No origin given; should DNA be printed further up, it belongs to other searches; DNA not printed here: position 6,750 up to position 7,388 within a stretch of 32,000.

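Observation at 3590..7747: Candidate uncharacterised five-gene module: TPR-like + exported caspase-like + tandem variable paralogs around a small coupled gene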

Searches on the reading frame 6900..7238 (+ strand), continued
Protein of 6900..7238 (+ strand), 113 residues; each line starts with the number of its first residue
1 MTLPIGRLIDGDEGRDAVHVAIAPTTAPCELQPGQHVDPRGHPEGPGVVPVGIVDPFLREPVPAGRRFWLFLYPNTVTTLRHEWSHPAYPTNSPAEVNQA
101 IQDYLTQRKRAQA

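Call 43: search_solved_structures(query=A3, max_evalue=10, show_alignments=2)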
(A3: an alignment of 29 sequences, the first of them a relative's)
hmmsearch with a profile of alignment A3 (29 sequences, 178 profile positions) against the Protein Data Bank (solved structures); distinct sequences matched with E-value up to 10: 14.
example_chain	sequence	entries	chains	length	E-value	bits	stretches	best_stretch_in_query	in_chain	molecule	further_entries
6xt9_J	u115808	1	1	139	0.14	15.7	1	87-137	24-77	BBSome-interacting protein 1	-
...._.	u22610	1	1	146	0.63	13.5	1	92-156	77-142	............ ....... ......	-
6qdj_A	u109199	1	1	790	0.92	13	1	85-164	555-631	Myosin-4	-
8bpo_t2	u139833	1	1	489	0.94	13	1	86-166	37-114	Tetratricopeptide repeat protein 5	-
7dwx_B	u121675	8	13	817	1.2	12.6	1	86-158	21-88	Angiotensin-converting enzyme 2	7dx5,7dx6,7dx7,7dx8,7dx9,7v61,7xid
6m17_B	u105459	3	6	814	1.2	12.6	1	86-158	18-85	Angiotensin-converting enzyme 2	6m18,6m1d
7y75_A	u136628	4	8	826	1.2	12.6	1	86-158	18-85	Angiotensin-converting enzyme 2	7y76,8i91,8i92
8swd_A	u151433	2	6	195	1.3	12.6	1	87-145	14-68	2-oxoglutarate:acceptor oxidoreductase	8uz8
9cku_H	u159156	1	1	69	1.3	12.6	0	86-125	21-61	Pup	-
6h8n_A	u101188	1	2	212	1.3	12.5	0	81-93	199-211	Peptidoglycan-N-acetylmuramic acid deacetylase PdaC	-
6h8l_A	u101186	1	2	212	1.3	12.5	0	81-93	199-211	Peptidoglycan-N-acetylmuramic acid deacetylase PdaC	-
9vlg_A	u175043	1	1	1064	2.3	11.7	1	84-137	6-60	Isoform 2 of Voltage-dependent calcium channel subunit alpha-2/delta-1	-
9cfs_A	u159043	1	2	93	5.5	10.5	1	85-161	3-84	Long regulatory protein rop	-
9ihl_A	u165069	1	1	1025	5.6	10.5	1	83-163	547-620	Myosin-9,Alpha-actinin A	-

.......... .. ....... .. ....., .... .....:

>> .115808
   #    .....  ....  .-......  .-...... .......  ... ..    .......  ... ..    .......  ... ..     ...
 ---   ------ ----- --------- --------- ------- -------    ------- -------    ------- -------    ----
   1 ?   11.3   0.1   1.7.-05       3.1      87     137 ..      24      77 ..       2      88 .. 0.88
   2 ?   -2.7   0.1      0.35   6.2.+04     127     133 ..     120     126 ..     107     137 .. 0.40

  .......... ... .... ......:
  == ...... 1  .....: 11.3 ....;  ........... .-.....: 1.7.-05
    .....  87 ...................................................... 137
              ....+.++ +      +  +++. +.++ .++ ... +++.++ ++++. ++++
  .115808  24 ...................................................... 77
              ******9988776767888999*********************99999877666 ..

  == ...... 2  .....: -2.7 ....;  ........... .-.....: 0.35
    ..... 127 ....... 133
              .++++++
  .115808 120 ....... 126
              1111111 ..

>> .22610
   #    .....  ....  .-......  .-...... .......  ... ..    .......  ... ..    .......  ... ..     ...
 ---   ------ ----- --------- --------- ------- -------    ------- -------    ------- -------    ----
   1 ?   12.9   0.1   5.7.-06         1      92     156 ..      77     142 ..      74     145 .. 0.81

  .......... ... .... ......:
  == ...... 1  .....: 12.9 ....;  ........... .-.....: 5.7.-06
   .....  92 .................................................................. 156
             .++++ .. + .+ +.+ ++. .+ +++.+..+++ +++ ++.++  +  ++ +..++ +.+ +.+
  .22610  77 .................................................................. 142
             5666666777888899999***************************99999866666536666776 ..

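Call 45: predict_structure(alignment_id=A3)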
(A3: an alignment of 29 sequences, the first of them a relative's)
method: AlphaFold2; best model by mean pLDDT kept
length: 170 residues; sequences in the alignment: 29
mean_pLDDT: 82.6   pTM: 0.49
mean pLDDT of the five models: 82.6, 81.2, 80.4, 80.3, 80.0
residues with pLDDT >= 90: 88; 70-90: 33; 50-70: 48; < 50: 1
segments of 3 or more residues with pLDDT < 50: none
pLDDT, mean of each block of 10 residues (from residue 1): 63 72 96 98 93 97 98 89 60 60 95 93 90 63 86 90 61
secondary structure, 60 per line:
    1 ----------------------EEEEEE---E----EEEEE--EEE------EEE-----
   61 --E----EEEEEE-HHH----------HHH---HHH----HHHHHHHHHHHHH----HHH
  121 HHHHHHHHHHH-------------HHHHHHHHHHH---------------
elements in order: E23-28 E37-41 E44-46 E53-55 E68-73 H101-113 H118-131 H145-155
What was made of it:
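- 6900..7241 (+): g4: 113 aa. It is the N-terminal beta-barrel half of the phage family, carrying the motifs RDAVHVA, GIVDPFL and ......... The AF2 model of fused homologue P0037 has a confidently modelled barrel core (call 45).
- The two invariant motif regions are the low-confidence parts of an otherwise good AF2 model (call 45).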

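Call 47: fold_search(model_id=the predicted structure, library=pdb)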
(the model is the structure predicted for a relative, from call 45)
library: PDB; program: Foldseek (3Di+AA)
matches with E <= 10: 194; with E <= 0.001: 0
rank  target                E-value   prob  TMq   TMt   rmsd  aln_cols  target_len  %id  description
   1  6qvk_1e               2.6e-02  0.60  0.27  0.17  31.1       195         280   11  The cryo-EM structure of bacteriophage phi29 prohead (released 2019-06-12)
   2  6qyy_A                2.9e-02  1.00  0.26  0.36   4.2        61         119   18  The crystal structure of head fiber gp8.5 N base in bacteriophage phi29 (released 2019-06-12)
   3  6qvk_1f               3.5e-02  0.54  0.27  0.17  29.8       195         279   10  The cryo-EM structure of bacteriophage phi29 prohead (released 2019-06-12)
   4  8qsy_LJ               3.7e-02  1.00  0.27  0.35   6.8        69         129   17  Portal capsid interface of full Haloferax tailed virus 1. (released 2024-10-23)
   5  6qyy_B                4.3e-02  1.00  0.26  0.37   4.2        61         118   18  The crystal structure of head fiber gp8.5 N base in bacteriophage phi29 (released 2019-06-12)
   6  6xgq_a                5.1e-02  0.91  0.26  0.35  12.5       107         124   13  YSD1 bacteriophage capsid (released 2020-07-01)
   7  8qsy_MJ               7.5e-02  1.00  0.27  0.34   7.0        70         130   16  Portal capsid interface of full Haloferax tailed virus 1. (released 2024-10-23)
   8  2nqu_A                2.1e-01  0.93  0.26  0.12   4.0        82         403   12  MoeA E188Q (released 2007-01-16)
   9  8qsy_JJ               2.2e-01  1.00  0.26  0.34   2.0        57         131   18  Portal capsid interface of full Haloferax tailed virus 1. (released 2024-10-23)
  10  2nqn_A                2.2e-01  0.87  0.26  0.12   5.4        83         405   11  MoeA T100W (released 2007-01-16)
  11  2ejm_MODEL_1_A        2.3e-01  0.07  0.13  0.16  12.3        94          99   19  Solution structure of RUH-072, an apo-biotnyl domain form human acetyl coenzyme A carboxylase (released 2007-09-25)
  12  1fc5_B                2.5e-01  0.85  0.27  0.13   5.0        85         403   10  CRYSTAL STRUCTURE OF MOLYBDOPTERIN BIOSYNTHESIS MOEA PROTEIN (released 2001-07-25)
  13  1fc5_A                2.7e-01  0.87  0.28  0.13   4.5        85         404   10  CRYSTAL STRUCTURE OF MOLYBDOPTERIN BIOSYNTHESIS MOEA PROTEIN (released 2001-07-25)
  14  9kzj_H                3.0e-01  0.84  0.28  0.31   6.5        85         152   14  Cryo-EM structure of bacteriophage T1 capsid (released 2025-03-12)
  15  2nqm_B                3.0e-01  0.82  0.25  0.11   5.2        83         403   12  MoeA T100A mutant (released 2007-01-16)
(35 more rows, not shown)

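Call 49: fold_search(model_id=the predicted structure, library=viral)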
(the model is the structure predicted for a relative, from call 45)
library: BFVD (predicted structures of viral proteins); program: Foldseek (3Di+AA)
matches with E <= 10: 373; with E <= 0.001: 1
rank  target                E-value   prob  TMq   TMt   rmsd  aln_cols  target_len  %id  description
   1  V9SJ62                7.7e-10  1.00  0.38  0.58   7.5        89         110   47  Uncharacterized protein [Achromobacter phage JWDelta]
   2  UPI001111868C         1.7e-02  1.00  0.26  0.37   7.1        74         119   16  (no name look-up for this kind of identifier)
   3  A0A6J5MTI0            2.0e-02  1.00  0.27  0.33   2.0        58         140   19  Uncharacterized protein [uncultured Caudovirales phage]
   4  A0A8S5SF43            2.0e-02  0.99  0.27  0.56   6.7        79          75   13  Capsid fiber protein [Caudovirales sp. ctrNG92]
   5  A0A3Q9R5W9            2.9e-02  1.00  0.29  0.35   4.7        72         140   11  (no name in the UniProt tables at hand)
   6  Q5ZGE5                3.1e-02  1.00  0.26  0.26   3.1        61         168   20  (no name in the UniProt tables at hand)
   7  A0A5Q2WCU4            3.7e-02  0.69  0.27  0.21  18.6       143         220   15  Head fiber protein [Bacillus phage vB_Bpu_PumA2]
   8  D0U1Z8                4.0e-02  0.99  0.26  0.36   4.3        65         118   23  DUF2190 family protein [Clavibacter phage CMP1]
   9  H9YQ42                4.2e-02  1.00  0.28  0.35   2.1        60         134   13  (no name in the UniProt tables at hand)
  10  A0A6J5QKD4            4.2e-02  0.99  0.27  0.32   8.5        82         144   15  Uncharacterized protein [uncultured Caudovirales phage]
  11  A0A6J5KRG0            4.5e-02  1.00  0.27  0.37   5.2        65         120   23  Bacteriophage VT1-Sakai, H0018 [uncultured Caudovirales phage]
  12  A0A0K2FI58            5.1e-02  0.84  0.26  0.34  16.3       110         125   11  Decorator protein D [Achromobacter phage phiAxp-2]
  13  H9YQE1                5.8e-02  1.00  0.28  0.37   2.3        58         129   17  (no name in the UniProt tables at hand)
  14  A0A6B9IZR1            5.8e-02  0.99  0.28  0.35   4.3        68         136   16  (no name in the UniProt tables at hand)
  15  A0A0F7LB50            6.6e-02  0.99  0.26  0.34  10.3        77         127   17  DUF2190 domain-containing protein [uncultured marine virus]
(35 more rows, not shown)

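Call 51: find_encoding_contigs(protein=P0037, flank=8000, max_places=2)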
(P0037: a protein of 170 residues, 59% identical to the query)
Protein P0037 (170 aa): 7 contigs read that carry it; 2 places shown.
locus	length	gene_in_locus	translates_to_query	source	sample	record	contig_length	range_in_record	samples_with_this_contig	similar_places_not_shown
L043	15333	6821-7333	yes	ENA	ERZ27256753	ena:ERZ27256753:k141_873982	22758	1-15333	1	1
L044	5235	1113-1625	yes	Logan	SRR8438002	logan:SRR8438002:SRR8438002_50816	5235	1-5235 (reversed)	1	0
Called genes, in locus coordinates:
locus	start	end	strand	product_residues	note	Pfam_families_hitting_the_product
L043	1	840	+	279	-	?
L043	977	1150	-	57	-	-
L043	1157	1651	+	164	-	-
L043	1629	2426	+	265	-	PF03237:Terminase_6N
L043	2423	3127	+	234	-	-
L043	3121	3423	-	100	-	-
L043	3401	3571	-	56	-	-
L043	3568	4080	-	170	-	-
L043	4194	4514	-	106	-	-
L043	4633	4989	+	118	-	-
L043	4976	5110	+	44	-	-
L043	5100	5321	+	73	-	-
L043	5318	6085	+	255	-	-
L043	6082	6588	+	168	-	-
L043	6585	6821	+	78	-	-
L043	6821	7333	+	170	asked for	-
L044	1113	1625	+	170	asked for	-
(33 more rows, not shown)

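Call 52: find_encoding_contigs(protein=P0041, flank=8000, max_places=2)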
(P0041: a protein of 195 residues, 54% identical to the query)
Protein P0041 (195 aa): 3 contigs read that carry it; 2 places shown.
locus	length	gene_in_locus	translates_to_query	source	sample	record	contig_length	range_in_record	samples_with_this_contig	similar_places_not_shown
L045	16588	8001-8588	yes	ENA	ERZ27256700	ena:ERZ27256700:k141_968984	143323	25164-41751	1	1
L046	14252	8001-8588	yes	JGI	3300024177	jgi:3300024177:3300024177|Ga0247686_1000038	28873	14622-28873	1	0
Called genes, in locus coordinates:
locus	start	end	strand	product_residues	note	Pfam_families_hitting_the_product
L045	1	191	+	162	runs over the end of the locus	-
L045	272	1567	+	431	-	PF13203:DUF2201_N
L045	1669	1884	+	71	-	-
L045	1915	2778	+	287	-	-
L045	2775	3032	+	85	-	-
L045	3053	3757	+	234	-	PF00076:RRM_1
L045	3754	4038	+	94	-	-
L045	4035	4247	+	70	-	-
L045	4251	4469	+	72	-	-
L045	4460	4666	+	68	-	-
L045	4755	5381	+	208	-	-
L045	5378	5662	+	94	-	-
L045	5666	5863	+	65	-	-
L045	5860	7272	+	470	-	PF00176:SNF2-rel_dom, PF00271:Helicase_C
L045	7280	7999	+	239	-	-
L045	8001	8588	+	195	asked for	-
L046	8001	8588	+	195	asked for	-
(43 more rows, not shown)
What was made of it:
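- Two further fused homologues, P0037 and P0041, lie in phage-like contigs (calls 51, 52).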

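Call 61: search_protein_families(library=ncbifam, proteins=[L010:3593-4006:+, L011:8305-8760:+, L008:8342-8854:+], max_evalue=1)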
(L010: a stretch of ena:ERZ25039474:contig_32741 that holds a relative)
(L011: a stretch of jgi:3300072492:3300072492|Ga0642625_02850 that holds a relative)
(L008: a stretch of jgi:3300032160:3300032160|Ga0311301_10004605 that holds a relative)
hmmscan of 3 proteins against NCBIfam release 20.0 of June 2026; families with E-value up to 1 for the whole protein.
L010:3593-4006:+ (138 aa): 1 family
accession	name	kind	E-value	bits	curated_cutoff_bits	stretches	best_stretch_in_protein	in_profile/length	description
TIGR02996.1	rpt_mate_G_obs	domain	2e-11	43.5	29.05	1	3-39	1-36/45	TIGR02996 domain-containing protein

L011:8305-8760:+ (152 aa): 1 family
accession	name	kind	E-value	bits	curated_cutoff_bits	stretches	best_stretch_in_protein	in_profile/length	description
TIGR02996.1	rpt_mate_G_obs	domain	9.4e-09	34.9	29.05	1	4-39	1-36/45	TIGR02996 domain-containing protein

L008:8342-8854:+ (171 aa): 1 family
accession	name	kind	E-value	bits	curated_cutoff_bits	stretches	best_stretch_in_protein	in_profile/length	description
NF008765.0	PRK11798.1-5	equivalog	0.12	12.4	249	1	59-98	84-122/135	ClpXP protease specificity-enhancing factor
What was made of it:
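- On TIGR02996 domain, applied to the N-terminal module of g3/g5: The positional counterparts in L010 and L011 do match, at 43.5 and 34.9 bits against a cut-off of 29.05 (call 61).
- Closest known: TIGR02996. Same: In other planctomycete and prophage loci the C-half partner carries a genuine TIGR02996 domain in the position where g5 carries its module (call 61).
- The partner proteins in L010 and L011 carry a bona fide TIGR02996 domain (call 61).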

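Call 62: search_protein_families(library=pfam, proteins=[L010:3593-4006:+, L011:8305-8760:+, L005:2953-3642:+, P0041], max_evalue=1)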
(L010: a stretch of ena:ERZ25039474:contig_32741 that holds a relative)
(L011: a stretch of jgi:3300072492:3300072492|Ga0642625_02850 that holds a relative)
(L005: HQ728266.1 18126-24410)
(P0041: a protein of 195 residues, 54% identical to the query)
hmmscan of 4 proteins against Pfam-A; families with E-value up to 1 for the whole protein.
L010:3593-4006:+ (138 aa): 0 families

L011:8305-8760:+ (152 aa): 0 families

L005:2953-3642:+ (230 aa): 0 families

P0041 (195 aa): 0 families

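Call 72: search_protein_representatives(alignment_id=A3)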
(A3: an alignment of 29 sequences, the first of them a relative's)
Query: 29 sequences, 178 profile positions. Proteins with E-value up to 0.001 (for the whole library): 3868; up to 1e-10: 3073; up to 1e-30: 2065. The best 150 are listed.
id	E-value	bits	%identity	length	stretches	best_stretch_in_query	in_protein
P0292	2.3e-61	223.5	-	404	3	6-105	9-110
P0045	3.8e-58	213.0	-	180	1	5-178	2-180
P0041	6.7e-58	212.2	-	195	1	2-178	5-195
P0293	8.1e-56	205.4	-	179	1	3-178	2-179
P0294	4.9e-55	202.9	-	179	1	1-178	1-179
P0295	9.9e-55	201.9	-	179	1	1-178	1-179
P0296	1.2e-54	201.6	-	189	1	4-178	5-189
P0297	2.2e-54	200.7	-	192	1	1-178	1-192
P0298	2.2e-54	200.7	-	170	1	7-178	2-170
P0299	2.8e-54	200.4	-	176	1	3-178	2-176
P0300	2.9e-54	200.4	-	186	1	2-178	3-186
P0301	3.3e-54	200.2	-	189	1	2-178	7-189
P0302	3.4e-54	200.1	-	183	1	1-178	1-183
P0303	3.6e-54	200.1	-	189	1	3-178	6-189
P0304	6.7e-54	199.2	-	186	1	1-178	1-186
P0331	2.1e-52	194.3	-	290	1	3-178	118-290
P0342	4.8e-52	193.1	-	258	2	1-97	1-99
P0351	1.0e-51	192.1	-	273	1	4-178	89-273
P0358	1.3e-51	191.7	-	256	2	1-132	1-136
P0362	1.6e-51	191.4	-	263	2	1-129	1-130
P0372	2.8e-51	190.7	-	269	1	3-178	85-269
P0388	5.7e-51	189.6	-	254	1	3-178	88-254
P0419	3.2e-50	187.2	-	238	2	3-102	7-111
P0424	3.6e-50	187.0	-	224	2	1-121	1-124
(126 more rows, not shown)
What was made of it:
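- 3,868 clusters at 50% identity (call 72).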

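Call 73: search_protein_families(library=pfam, proteins=[P0292, P0331, P0351, P0372, P0388, P0342, P0358, P0362, P0419, P0424], max_evalue=0.01)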
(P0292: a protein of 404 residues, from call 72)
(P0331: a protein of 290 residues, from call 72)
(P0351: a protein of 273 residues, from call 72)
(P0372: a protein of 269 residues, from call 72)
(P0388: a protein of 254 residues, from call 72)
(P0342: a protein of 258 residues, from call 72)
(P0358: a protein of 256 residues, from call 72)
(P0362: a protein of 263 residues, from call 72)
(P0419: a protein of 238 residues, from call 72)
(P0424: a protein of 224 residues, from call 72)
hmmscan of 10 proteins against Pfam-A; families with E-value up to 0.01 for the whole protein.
P0292 (404 aa): 0 families

P0331 (290 aa): 0 families

P0351 (273 aa): 0 families

P0372 (269 aa): 0 families

P0388 (254 aa): 0 families

P0342 (258 aa): 0 families

P0358 (256 aa): 0 families

P0362 (263 aa): 0 families

P0419 (238 aa): 0 families

P0424 (224 aa): 0 families
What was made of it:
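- Tried and rejected: None were found (call 73).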

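Call 79: get_annotated_region(hit=H20, flank=3000)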
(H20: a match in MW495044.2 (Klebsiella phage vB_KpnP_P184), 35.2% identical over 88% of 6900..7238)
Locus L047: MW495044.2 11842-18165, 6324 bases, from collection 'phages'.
description: Klebsiella phage vB_KpnP_P184, complete genome.
organism: Klebsiella phage vB_KpnP_P184 (NCBI taxid 2806547)
taxonomy: Viruses; Duplodnaviria; Heunggongvirae; Uroviricota; Caudoviricetes; Schitoviridae; Efbeekayvirus; Efbeekayvirus P184
host: Klebsiella pneumoniae 184; source: -; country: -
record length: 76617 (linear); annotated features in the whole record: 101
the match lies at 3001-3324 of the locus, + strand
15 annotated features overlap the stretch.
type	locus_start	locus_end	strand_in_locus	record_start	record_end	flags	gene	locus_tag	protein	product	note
CDS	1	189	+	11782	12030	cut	-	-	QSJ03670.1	hypothetical protein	31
CDS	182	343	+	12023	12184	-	-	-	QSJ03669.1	hypothetical protein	32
CDS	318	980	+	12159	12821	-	-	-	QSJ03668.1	hypothetical protein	33hypothetical protein [Escherichia phage OLB145]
CDS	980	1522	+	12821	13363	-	-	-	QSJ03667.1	hypothetical protein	34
CDS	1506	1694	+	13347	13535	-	-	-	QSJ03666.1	hypothetical protein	35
CDS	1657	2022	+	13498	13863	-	-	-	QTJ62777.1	hypothetical protein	36HNH endonuclease family protein [Pectobacterium phage phiA41]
CDS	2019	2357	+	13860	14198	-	-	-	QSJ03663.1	hypothetical protein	37hypothetical protein [Serratia phage JS26]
CDS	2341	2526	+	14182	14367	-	-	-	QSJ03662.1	hypothetical protein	38putative transmembrane helical domain containing protein [Klebsiella phage KP8]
CDS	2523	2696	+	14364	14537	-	-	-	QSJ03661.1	hypothetical protein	39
CDS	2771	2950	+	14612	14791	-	-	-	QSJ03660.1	hypothetical protein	40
CDS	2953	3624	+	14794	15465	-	-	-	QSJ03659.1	hypothetical protein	41hypothetical protein CBB_514 [Pectobacterium phage CBB]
CDS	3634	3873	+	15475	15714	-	-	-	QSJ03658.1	hypothetical protein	42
CDS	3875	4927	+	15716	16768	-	-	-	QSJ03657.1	hypothetical protein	43hypothetical protein B4963_0044 [Pectobacterium phage phiA41]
CDS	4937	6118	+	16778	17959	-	-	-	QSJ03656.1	hypothetical protein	44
CDS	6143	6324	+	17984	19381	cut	-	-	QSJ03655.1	ATP-dependent RecD-like DNA helicase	45helicase [Pectobacterium phage vB_PatP_CB1]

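Call 80: get_annotated_region(hit=H10, flank=3000)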
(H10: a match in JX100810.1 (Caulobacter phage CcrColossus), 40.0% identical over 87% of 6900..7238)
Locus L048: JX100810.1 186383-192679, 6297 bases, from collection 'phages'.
description: Caulobacter phage CcrColossus, complete genome.
organism: Caulobacter phage CcrColossus (NCBI taxid 1211640)
taxonomy: Viruses; Duplodnaviria; Heunggongvirae; Uroviricota; Caudoviricetes; Dolichocephalovirinae; Colossusvirus; Colossusvirus colossus
host: Caulobacter crescentus; source: surface water; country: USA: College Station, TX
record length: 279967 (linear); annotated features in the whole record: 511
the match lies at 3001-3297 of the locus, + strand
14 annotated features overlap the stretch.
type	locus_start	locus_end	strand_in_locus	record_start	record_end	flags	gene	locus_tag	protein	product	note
CDS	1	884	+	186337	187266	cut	-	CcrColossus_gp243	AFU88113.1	hypothetical protein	-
regulatory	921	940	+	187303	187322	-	-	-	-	terminator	predicted rho-independent terminator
CDS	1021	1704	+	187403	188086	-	-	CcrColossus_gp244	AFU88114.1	putative ATPase domain protein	-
CDS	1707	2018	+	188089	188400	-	-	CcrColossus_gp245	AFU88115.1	putative lipoprotein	-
CDS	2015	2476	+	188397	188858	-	-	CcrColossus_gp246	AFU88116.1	hypothetical protein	-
CDS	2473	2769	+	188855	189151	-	-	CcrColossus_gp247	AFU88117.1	putative elongation factor EF-Ts domain protein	-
CDS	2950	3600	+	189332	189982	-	-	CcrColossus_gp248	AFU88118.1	hypothetical protein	-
CDS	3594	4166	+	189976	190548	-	-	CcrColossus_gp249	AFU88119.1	hypothetical protein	-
CDS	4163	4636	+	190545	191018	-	-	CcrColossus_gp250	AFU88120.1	hypothetical protein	-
CDS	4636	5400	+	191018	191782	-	-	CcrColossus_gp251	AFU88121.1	hypothetical protein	-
CDS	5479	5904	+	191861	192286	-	-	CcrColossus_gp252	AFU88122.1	putative HTH domain DNA-binding protein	-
CDS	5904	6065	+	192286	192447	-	-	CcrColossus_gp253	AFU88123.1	hypothetical protein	-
CDS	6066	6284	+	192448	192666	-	-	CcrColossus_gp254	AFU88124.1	hypothetical protein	-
CDS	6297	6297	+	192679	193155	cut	-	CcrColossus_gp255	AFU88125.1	hypothetical protein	-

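Call 81: get_annotated_region(hit=H18, flank=3000)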
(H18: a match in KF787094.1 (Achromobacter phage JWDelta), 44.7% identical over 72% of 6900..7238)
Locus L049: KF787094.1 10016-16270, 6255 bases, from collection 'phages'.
description: Achromobacter phage JWDelta, complete genome.
organism: Achromobacter phage JWDelta (NCBI taxid 1416008)
taxonomy: Viruses; Duplodnaviria; Heunggongvirae; Uroviricota; Caudoviricetes; Schitoviridae; Rothmandenesvirinae; Jwalphavirus; Jwalphavirus jwalpha
host: Achromobacter xylosoxidans DSM 11852; source: -; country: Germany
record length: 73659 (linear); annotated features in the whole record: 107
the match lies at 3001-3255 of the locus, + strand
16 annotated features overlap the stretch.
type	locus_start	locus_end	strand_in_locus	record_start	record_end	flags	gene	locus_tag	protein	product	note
regulatory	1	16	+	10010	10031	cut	-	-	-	terminator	putative terminator, -12.8 kcal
CDS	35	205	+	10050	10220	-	-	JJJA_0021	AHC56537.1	hypothetical protein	-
CDS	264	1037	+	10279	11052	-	-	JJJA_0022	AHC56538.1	hypothetical protein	-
CDS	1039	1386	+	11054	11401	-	-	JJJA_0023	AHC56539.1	putative HNH endonuclease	similar to VPGG_00055 [Vibrio phage VBM1] and gp22 [Escherichia phage N4], conserved domain HNH_3[pfam13392]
CDS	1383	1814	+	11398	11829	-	-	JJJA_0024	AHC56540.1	hypothetical protein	-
CDS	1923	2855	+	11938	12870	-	-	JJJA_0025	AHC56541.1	hypothetical protein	similar to RSL1_ORF070 [Ralstonia phage RSL1]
CDS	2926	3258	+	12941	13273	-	-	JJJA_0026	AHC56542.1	hypothetical protein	similar to gp057 [Erwinia phage vB_EamP-S6] and CcrColossus_gp248 [Caulobacter phage CcrColossus]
CDS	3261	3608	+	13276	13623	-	-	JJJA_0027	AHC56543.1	hypothetical protein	similar to gp057 [Erwinia phage vB_EamP-S6]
CDS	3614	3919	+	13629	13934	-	-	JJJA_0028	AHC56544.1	hypothetical protein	similar to [Pseudomonas sp. TX1]WP_017521998.1 and [Providencia rettgeri] WP_004912055.1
CDS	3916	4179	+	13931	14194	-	-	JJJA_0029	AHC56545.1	hypothetical protein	-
CDS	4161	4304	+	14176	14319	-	-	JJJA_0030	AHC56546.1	hypothetical protein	-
CDS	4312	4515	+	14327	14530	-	-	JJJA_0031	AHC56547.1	hypothetical protein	-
CDS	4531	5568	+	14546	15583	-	-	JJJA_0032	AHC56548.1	hypothetical protein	similar to ECBP1_0027 [Escherichia phage KBNP21] and gp24 [Escherichia phage N4]; conserved domain AAA_16[pfam13191], ...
CDS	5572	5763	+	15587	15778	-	-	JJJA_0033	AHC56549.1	hypothetical protein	-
CDS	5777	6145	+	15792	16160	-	-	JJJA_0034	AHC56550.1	hypothetical protein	weak similarity to Phi4:1_gp005 [Cellulophaga phage phi4:1]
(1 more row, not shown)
